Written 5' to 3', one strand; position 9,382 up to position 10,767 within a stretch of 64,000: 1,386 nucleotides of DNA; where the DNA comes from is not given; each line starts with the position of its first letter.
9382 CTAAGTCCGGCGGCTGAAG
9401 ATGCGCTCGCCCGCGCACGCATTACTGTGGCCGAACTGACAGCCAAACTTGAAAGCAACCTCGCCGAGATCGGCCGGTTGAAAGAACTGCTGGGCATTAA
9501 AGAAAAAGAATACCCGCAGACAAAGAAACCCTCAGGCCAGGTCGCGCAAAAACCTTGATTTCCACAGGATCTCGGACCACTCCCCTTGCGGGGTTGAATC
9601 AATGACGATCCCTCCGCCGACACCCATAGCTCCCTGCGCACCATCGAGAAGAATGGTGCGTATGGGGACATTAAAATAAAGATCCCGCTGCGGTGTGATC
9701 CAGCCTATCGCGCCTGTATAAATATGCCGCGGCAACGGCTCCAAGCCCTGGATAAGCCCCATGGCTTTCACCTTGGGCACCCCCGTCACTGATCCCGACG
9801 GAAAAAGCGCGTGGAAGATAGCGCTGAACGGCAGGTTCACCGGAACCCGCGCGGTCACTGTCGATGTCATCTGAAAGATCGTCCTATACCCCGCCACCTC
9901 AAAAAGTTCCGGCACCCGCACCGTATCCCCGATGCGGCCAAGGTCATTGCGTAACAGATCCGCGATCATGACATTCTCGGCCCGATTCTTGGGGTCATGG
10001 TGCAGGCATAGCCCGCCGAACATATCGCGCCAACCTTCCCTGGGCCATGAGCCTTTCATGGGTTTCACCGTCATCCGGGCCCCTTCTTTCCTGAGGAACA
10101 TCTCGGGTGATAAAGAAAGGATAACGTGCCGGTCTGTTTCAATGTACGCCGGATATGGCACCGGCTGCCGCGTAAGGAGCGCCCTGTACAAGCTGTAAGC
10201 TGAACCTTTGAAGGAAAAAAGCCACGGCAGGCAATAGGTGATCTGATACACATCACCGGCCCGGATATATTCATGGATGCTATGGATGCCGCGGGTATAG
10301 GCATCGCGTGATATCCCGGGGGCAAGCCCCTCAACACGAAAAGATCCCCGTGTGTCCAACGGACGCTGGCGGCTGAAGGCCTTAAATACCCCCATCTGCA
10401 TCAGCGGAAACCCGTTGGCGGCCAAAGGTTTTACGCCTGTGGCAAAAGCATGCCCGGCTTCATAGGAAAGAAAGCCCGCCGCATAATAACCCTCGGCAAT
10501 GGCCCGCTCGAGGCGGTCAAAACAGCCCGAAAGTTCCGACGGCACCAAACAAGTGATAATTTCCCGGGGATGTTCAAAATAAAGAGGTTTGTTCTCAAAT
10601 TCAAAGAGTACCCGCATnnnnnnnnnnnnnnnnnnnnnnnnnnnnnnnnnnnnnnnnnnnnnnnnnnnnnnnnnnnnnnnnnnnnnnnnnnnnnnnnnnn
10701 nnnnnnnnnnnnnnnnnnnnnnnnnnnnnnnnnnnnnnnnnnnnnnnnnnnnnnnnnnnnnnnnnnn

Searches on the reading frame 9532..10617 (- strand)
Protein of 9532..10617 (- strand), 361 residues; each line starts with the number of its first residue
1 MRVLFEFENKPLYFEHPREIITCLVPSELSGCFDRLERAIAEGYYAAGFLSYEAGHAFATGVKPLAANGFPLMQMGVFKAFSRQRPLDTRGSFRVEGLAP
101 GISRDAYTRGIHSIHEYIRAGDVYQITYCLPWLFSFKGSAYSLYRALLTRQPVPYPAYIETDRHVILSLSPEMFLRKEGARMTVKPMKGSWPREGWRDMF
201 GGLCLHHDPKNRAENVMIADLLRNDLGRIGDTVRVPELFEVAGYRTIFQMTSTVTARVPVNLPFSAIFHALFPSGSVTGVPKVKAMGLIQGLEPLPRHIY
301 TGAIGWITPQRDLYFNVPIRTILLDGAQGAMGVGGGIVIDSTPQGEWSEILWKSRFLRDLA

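Call 4: search_protein_families(library=pfam, proteins=[window:9532-10617:-], max_evalue=0.01)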
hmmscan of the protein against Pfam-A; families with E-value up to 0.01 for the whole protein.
window:9532-10617:- (361 aa): 1 family
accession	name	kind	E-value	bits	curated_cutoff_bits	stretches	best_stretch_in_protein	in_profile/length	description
PF00425.24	Chorismate_bind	-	9.9e-72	242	27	1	104-353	2-257/257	chorismate binding enzyme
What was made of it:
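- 9532..10617 (-): PabB-like chorismate-binding enzyme, the core gene on the other side of the islet. Pfam Chorismate_bind E 1e-71 (call 4).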

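Call 5: search_protein_families(library=ncbifam, proteins=[window:9532-10617:-], max_evalue=0.01)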
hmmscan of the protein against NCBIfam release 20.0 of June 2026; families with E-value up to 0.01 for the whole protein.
window:9532-10617:- (361 aa): 26 families (the best 25 are shown)
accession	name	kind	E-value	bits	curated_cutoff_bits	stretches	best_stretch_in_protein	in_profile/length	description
NF005698.0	PRK07508.1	equivalog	7.6e-109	363.7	452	1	8-358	15-376/383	aminodeoxychorismate synthase component I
TIGR00553.1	pabB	equivalog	4.1e-91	305.5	328.4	1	47-357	2-329/329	aminodeoxychorismate synthase component I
TIGR01824.1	PabB-clade2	equivalog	2.4e-72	244.2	408.55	1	100-357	93-355/355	aminodeoxychorismate synthase, component I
NF004530.0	PRK05877.1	equivalog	4.9e-67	227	383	1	103-355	159-409/425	aminodeoxychorismate synthase component I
NF006563.0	PRK09070.1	equivalog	2e-59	201.4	514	1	105-355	183-438/447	aminodeoxychorismate synthase component I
TIGR00564.1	trpE_most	equivalog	2.3e-55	188.4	517.7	1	98-355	187-448/455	anthranilate synthase component I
TIGR01820.1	TrpE-arch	equivalog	2.5e-53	182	512.05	1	103-351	185-438/449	anthranilate synthase component I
NF012009.0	PRK15465.1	equivalog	3.4e-50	170.9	622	1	101-356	187-447/453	aminodeoxychorismate synthase component 1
NF004610.0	PRK05940.1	equivalog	2.2e-48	165.2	568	1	97-355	186-453/467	anthranilate synthase component I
NF010086.0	PRK13571.1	equivalog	2.5e-41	141.7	693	1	103-353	229-489/510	anthranilate synthase component I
NF010089.0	PRK13574.1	equivalog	2.6e-40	138.7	527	1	89-357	142-414/421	anthranilate synthase component I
TIGR01823.1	PabB-fungal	equivalog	6.8e-40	137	442.55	1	104-355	470-735/742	aminodeoxychorismate synthase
NF010087.0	PRK13572.1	equivalog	1.8e-38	132.3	580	1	103-350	171-420/435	anthranilate synthase component I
NF010079.0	PRK13564.1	equivalog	3e-36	125.3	471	1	102-354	241-504/521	anthranilate synthase component 1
NF010082.0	PRK13567.1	equivalog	3.1e-35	121.8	576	1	97-357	193-463/468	anthranilate synthase component I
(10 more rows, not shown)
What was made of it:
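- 9532..10617 (-): Best NCBIfam hits are PabB equivalogs, all below their cutoffs (call 5).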

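Call 7: find_encoding_contigs(protein=window:9532-10617:-, flank=10000, max_places=10)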
Protein window:9532-10617:- (361 aa): 7 contigs read that carry it; 4 places shown.
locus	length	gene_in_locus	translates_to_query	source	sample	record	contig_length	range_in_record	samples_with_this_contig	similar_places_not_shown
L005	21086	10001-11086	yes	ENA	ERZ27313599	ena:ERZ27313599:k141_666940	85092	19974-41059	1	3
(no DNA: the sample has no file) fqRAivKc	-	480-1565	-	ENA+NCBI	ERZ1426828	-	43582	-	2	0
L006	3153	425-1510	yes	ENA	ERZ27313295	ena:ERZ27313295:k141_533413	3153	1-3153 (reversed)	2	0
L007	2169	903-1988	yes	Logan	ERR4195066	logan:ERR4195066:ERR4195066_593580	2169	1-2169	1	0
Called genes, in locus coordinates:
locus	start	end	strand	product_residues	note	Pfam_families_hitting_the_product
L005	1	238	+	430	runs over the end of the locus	PF03448:MgtE_N, PF00571:CBS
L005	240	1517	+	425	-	PF01566:Nramp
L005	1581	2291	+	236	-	PF01988:VIT1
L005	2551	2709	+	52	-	PF01165:Ribosomal_S21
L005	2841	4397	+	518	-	PF02142:MGS, PF01808:AICARFT_IMPCHas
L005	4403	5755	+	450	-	PF08245:Mur_ligase_M (faint), PF02875:Mur_ligase_C, PF27239:FOL3_C (weak)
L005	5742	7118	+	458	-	PF10396:TrmE_N, PF12631:MnmE_helical, PF00350:Dynamin_N (faint), PF01926:MMR_HSR1, PF02421:FeoB_N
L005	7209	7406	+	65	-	PF09957:VapB_antitoxin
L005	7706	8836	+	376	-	PF13776:DUF4172, PF02661:Fic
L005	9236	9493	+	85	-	PF04014:MazE_antitoxin (weak)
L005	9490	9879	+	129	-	PF01850:PIN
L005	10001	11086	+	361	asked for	PF00425:Chorismate_bind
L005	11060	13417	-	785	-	-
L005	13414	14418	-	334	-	-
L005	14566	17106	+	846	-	PF01624:MutS_I, PF05188:MutS_II, PF05192:MutS_III, PF05190:MutS_IV, PF00488:MutS_V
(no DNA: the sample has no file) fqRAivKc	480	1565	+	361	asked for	PF00425:Chorismate_bind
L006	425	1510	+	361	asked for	PF00425:Chorismate_bind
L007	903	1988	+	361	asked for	PF00425:Chorismate_bind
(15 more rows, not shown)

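Call 20: find_homologous_proteins(query=window:9532-10617:-, max_evalue=1e-40)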
Query window:9532-10617:- (361 aa): 7911 proteins with E <= 1e-40 among 8000 candidates; the best 120 are listed.
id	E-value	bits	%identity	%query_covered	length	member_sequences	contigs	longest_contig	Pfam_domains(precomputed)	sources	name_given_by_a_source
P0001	1.2e-247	839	100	100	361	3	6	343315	PF00425.25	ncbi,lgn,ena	-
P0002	1.3e-194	664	80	100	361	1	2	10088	PF00425.25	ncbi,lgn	ncbi:MAG: chorismate-binding protein [Candidatus Omnitrophota bacterium]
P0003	6.5e-166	570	71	100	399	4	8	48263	PF00425.25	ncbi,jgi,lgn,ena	-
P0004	3.2e-162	558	69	100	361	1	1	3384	PF00425.25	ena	-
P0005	7.2e-155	534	66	100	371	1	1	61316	PF00425.25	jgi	jgi:para-aminobenzoate synthetase/4-amino-4-deoxychorismate lyase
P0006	1.3e-154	533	66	100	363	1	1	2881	PF00425.25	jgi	-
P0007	5.2e-154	531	67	99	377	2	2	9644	PF00425.25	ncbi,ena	-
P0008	2.6e-149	515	64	99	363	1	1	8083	PF00425.25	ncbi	-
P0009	4.2e-149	515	64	99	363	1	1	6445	PF00425.25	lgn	-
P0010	4.2e-148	511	63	100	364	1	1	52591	PF00425.25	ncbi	-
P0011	2.7e-147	509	65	99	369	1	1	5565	PF00425.25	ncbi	-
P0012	1.7e-141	490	62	99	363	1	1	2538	PF00425.25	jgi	jgi:para-aminobenzoate synthetase/4-amino-4-deoxychorismate lyase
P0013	6.8e-140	484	62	99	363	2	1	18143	PF00425.25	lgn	-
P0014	1.4e-139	483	62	99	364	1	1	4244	PF00425.25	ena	-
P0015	3.0e-138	479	67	91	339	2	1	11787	PF00425.25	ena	-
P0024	2.3e-127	443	58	100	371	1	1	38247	PF00425.25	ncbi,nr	ncbi:MAG: chorismate-binding protein [Candidatus Omnitrophica bacterium]|nr:chorismate-binding prote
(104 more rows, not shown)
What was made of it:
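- Five related species carry pabB homologues of 71, 66, 63, 62 and 58% identity (call 20).
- Tried and rejected: The useful relatives came from the pabB protein search (call 20).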

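Call 21: find_encoding_contigs(protein=P0002, flank=10000, max_places=3)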
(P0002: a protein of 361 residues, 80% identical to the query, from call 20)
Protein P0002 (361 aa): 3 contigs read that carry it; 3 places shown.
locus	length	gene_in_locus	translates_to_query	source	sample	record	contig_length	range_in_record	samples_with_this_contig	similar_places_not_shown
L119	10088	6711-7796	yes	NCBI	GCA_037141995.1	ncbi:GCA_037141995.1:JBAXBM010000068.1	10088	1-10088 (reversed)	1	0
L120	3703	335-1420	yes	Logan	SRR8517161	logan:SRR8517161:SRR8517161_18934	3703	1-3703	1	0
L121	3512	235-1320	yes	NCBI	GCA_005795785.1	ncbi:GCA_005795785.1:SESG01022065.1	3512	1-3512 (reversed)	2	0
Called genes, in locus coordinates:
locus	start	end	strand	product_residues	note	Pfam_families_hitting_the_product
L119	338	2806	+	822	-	-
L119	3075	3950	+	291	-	-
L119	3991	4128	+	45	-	-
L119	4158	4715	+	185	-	-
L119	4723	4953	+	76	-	-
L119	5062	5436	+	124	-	PF06296:RelE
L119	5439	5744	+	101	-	PF15731:MqsA_antitoxin (weak), PF01381:HTH_3 (weak)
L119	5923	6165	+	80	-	-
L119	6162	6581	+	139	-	PF01850:PIN (weak)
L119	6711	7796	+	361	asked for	PF00425:Chorismate_bind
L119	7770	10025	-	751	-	-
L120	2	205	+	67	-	?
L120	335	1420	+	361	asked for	PF00425:Chorismate_bind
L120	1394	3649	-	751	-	-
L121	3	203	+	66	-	?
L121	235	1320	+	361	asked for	PF00425:Chorismate_bind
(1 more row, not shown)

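Call 22: find_encoding_contigs(protein=P0003, flank=10000, max_places=4)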
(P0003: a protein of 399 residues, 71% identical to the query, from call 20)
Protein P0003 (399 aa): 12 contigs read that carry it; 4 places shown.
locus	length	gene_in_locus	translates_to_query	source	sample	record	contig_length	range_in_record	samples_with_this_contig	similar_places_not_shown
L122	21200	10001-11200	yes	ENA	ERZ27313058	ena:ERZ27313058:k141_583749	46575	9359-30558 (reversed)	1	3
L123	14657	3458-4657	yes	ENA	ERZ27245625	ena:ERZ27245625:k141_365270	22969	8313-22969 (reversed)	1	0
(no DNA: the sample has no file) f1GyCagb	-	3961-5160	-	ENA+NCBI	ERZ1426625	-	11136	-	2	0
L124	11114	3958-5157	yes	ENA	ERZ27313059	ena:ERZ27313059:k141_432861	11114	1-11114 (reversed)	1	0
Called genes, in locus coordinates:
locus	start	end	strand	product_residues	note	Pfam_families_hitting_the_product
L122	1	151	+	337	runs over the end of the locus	PF00356:LacI, PF00532:Peripla_BP_1, PF13407:Peripla_BP_4, PF13377:Peripla_BP_3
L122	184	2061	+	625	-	PF01134:GIDA, PF21680:GIDA_C_1st, PF13932:SAM_GIDA_C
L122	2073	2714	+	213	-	PF00730:HhH-GPD, PF00633:HHH (weak)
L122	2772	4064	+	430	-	PF03448:MgtE_N, PF00571:CBS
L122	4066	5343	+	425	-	PF01566:Nramp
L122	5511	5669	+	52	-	PF01165:Ribosomal_S21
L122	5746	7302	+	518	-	PF02142:MGS, PF01808:AICARFT_IMPCHas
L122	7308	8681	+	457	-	PF08245:Mur_ligase_M (faint), PF02875:Mur_ligase_C, PF27239:FOL3_C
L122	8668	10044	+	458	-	PF10396:TrmE_N, PF12631:MnmE_helical, PF01926:MMR_HSR1, PF02421:FeoB_N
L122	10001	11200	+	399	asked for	PF00425:Chorismate_bind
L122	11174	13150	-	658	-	-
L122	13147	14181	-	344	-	-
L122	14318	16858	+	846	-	PF01624:MutS_I, PF05188:MutS_II, PF05192:MutS_III, PF05190:MutS_IV, PF00488:MutS_V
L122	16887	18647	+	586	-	PF02518:HATPase_c, PF13589:HATPase_c_3, PF01119:DNA_mis_repair, PF08676:MutL_C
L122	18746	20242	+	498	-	PF21305:type_II_gspD_N0, PF03958:Secretin_N, PF00263:Secretin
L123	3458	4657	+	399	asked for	PF00425:Chorismate_bind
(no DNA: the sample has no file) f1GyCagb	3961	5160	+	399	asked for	PF00425:Chorismate_bind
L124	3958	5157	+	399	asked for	PF00425:Chorismate_bind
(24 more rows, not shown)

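Call 23: find_encoding_contigs(protein=P0005, flank=10000, max_places=3)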
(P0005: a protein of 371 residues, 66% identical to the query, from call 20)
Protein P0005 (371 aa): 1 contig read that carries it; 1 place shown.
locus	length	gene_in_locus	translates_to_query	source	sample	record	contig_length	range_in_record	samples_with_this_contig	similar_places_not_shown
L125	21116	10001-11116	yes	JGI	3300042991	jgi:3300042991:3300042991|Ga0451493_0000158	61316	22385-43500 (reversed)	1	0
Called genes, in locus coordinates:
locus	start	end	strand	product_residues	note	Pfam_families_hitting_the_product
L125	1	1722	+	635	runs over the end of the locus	PF00005:ABC_tran, PF02463:SMC_N (faint), PF13191:AAA_16 (faint), PF13555:AAA_29 (faint), PF00004:AAA (faint), PF12848:ABC_tran_Xtn, PF00005:ABC_tran, PF16326:ABC_tran_CTD, +2 more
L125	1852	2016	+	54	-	PF01165:Ribosomal_S21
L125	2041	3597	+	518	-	PF02142:MGS, PF01808:AICARFT_IMPCHas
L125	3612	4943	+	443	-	PF08245:Mur_ligase_M (weak), PF02875:Mur_ligase_C, PF27239:FOL3_C (weak)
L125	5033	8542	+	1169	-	-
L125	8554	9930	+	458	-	PF10396:TrmE_N, PF00350:Dynamin_N (faint), PF12631:MnmE_helical, PF01926:MMR_HSR1, PF02421:FeoB_N, PF04548:AIG1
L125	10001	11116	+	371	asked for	PF00425:Chorismate_bind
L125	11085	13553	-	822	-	-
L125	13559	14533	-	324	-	-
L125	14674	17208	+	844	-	PF01624:MutS_I, PF05188:MutS_II, PF05192:MutS_III, PF05190:MutS_IV, PF00488:MutS_V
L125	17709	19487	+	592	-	PF02518:HATPase_c, PF13589:HATPase_c_3, PF01119:DNA_mis_repair, PF08676:MutL_C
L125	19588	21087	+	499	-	PF21305:type_II_gspD_N0 (weak), PF07660:STN (weak), PF03958:Secretin_N, PF00263:Secretin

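Call 24: find_encoding_contigs(protein=P0010, flank=10000, max_places=3)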
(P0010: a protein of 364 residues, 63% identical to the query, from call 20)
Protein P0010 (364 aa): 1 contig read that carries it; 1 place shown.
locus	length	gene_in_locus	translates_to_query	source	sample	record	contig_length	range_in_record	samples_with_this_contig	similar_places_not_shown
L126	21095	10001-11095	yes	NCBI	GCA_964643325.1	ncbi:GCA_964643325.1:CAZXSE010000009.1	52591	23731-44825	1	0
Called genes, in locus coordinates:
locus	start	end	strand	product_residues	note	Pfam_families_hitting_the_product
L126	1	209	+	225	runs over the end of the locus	-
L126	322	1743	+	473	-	PF23649:FKBP15 (faint), PF10473:CENP-F_leu_zip (weak)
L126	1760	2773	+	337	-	PF00356:LacI, PF00532:Peripla_BP_1, PF13407:Peripla_BP_4, PF13377:Peripla_BP_3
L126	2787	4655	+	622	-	PF01134:GIDA, PF21680:GIDA_C_1st, PF13932:SAM_GIDA_C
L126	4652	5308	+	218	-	PF00730:HhH-GPD, PF00633:HHH (weak)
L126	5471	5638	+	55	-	PF01165:Ribosomal_S21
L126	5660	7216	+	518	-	PF02142:MGS, PF01808:AICARFT_IMPCHas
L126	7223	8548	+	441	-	PF08245:Mur_ligase_M (weak), PF02875:Mur_ligase_C, PF27239:FOL3_C (faint)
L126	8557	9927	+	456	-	PF10396:TrmE_N, PF12631:MnmE_helical, PF01926:MMR_HSR1, PF02421:FeoB_N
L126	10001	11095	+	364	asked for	PF00425:Chorismate_bind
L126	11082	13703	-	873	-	-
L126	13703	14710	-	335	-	-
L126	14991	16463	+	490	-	PF21305:type_II_gspD_N0 (faint), PF07660:STN (weak), PF03958:Secretin_N, PF00263:Secretin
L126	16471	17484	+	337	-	PF07833:Cu_amine_oxidN1 (weak), PF01520:Amidase_3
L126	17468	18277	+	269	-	PF01177:Asp_Glu_race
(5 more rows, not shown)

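Call 50: find_encoding_contigs(protein=P0013, flank=6000, max_places=2)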
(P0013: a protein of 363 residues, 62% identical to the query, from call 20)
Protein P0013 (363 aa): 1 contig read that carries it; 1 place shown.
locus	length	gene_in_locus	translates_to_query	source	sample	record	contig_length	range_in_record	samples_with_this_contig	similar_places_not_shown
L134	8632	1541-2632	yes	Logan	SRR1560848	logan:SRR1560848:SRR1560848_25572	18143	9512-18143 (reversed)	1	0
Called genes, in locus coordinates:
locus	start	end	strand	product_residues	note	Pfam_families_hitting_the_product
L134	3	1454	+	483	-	?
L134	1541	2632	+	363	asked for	PF00425:Chorismate_bind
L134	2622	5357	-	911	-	PF08614:ATG16 (faint)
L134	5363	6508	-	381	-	-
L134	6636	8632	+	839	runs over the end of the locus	PF01624:MutS_I, PF05188:MutS_II, PF05192:MutS_III, PF05190:MutS_IV, PF00488:MutS_V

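Call 51: find_encoding_contigs(protein=P0024, flank=6000, max_places=2)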
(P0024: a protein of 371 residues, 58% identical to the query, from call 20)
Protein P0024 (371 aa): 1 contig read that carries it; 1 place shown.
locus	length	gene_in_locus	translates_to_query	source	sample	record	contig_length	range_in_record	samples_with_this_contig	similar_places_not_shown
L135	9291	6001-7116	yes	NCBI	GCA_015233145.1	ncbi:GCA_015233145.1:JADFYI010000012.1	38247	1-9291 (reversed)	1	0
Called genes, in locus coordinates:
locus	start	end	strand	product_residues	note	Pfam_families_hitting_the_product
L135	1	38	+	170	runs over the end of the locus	PF01965:DJ-1_PfpI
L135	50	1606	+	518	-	PF02142:MGS, PF01808:AICARFT_IMPCHas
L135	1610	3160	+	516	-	PF25182:NonGDSL (faint), PF00657:Lipase_GDSL (faint), PF04311:DUF459 (weak), PF13472:Lipase_GDSL_2, PF07719:TPR_2 (faint), PF13428:TPR_14 (faint), PF13432:TPR_16 (faint), PF14559:TPR_19 (faint)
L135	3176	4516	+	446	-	PF08245:Mur_ligase_M (weak), PF02875:Mur_ligase_C, PF27239:FOL3_C (weak)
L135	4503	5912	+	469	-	PF10396:TrmE_N, PF12631:MnmE_helical, PF03193:RsgA_GTPase (faint), PF00350:Dynamin_N (faint), PF01926:MMR_HSR1, PF02421:FeoB_N, PF04548:AIG1 (weak)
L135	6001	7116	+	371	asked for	PF00425:Chorismate_bind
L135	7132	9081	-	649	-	-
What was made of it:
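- On Horizontally acquired genomic islet: Five species have mnmE-pabB adjacent (calls 22-24, 50, 51).
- In all five, mnmE is directly followed by pabB within the same wider gene order (calls 22, 23, 24, 50, 51). Five successively more distant species all have the empty arrangement (calls 22-24, 50, 51).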

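Call 59: search_protein_families(library=padloc, proteins=[L119:338-2806:+, L119:3075-3950:+, L119:4158-4715:+, L119:5062-5436:+, L119:5439-5744:+, L119:6162-6581:+], max_evalue=0.001)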
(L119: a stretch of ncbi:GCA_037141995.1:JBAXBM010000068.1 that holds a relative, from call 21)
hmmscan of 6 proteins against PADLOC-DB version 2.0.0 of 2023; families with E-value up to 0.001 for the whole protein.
L119:338-2806:+ (822 aa): 0 families

L119:3075-3950:+ (291 aa): 5 families
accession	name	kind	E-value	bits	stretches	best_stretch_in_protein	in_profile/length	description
PDLC04919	PDC-S13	-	9.3e-115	380.7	1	11-284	7-273/281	-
PDLC03083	Specificity_I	-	7e-102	339.7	1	15-281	4-270/717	Type I specificity subunit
PDLC04918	PDC-S13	-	6.1e-69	230.3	2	130-280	56-205/214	-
PDLC04871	PDC-S05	-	4.5e-32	109.5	1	11-136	8-133/468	-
PDLC04920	PDC-S13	-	1.5e-14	52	1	132-277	131-273/286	-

L119:4158-4715:+ (185 aa): 0 families

L119:5062-5436:+ (124 aa): 0 families

L119:5439-5744:+ (101 aa): 3 families
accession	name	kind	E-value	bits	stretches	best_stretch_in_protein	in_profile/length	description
PDLC03951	RmrA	-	3.8e-06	24.1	1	38-89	5-56/400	-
PDLC03952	RmrA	-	0.00022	18.2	1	35-87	16-68/395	-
PDLC02926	HTH_VI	-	0.00026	19.2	1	44-87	4-47/92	-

L119:6162-6581:+ (139 aa): 0 families
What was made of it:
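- A PDC-S13-like protein, RelE+HTH and a Phd-like antitoxin with a PIN precede pabB in L119 (calls 21, 59).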
